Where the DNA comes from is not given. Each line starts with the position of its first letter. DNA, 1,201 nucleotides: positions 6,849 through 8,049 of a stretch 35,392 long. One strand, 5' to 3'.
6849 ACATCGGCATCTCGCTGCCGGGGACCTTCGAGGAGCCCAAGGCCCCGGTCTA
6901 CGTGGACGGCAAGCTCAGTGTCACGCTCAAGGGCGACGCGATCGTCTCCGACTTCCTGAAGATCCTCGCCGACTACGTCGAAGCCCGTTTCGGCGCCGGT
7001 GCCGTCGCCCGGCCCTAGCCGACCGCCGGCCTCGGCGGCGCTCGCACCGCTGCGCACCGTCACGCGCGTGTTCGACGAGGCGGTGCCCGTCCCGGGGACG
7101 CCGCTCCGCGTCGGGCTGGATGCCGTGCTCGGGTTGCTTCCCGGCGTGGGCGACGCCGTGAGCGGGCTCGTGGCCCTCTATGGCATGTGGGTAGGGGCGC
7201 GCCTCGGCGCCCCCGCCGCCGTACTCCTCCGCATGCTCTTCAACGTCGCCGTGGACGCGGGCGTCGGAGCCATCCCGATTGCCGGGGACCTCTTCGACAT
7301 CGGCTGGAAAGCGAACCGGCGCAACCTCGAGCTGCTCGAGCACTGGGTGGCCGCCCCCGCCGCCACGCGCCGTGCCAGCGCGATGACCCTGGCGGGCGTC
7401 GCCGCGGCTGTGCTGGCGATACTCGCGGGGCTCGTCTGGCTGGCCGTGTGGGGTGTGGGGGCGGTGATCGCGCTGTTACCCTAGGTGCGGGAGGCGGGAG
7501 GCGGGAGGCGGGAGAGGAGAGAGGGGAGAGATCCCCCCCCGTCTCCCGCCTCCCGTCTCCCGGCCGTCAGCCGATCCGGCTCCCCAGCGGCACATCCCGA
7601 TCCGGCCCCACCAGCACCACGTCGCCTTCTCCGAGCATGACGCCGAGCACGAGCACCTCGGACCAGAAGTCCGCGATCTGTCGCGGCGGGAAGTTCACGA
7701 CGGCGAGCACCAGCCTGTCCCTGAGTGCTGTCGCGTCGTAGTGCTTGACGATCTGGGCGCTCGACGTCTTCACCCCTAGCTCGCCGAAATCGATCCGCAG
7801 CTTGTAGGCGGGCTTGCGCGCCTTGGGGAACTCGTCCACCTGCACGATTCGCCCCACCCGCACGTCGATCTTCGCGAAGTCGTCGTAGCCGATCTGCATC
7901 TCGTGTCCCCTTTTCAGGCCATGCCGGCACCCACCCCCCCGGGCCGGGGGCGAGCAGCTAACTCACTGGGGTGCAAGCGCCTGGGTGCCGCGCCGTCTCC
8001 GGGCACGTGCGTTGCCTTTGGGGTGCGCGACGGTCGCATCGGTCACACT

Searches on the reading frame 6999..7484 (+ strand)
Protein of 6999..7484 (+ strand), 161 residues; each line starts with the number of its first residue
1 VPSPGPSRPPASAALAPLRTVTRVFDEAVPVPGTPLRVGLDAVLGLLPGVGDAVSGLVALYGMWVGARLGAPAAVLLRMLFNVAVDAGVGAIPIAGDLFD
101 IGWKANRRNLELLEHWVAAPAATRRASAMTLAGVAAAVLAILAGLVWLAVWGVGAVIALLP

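Call 5: search_protein_families(library=pfam, proteins=[window:6999-7484:+], max_evalue=0.1)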
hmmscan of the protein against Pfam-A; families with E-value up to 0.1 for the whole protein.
window:6999-7484:+ (161 aa): 1 family
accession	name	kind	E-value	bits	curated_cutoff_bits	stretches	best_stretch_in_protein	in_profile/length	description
PF13430.11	DUF4112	-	6.7e-31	107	23.3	1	17-116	4-104/105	Domain of unknown function (DUF4112)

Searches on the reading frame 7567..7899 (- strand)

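Call 5: search_protein_families(library=pfam, proteins=[window:7567-7899:-], max_evalue=0.1)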
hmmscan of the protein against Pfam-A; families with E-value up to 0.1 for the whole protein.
window:7567-7899:- (110 aa): 1 family
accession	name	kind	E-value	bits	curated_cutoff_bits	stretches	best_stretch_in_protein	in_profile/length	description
PF01588.26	tRNA_bind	-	2.3e-16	60.1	27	1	13-108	1-96/96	Putative tRNA binding domain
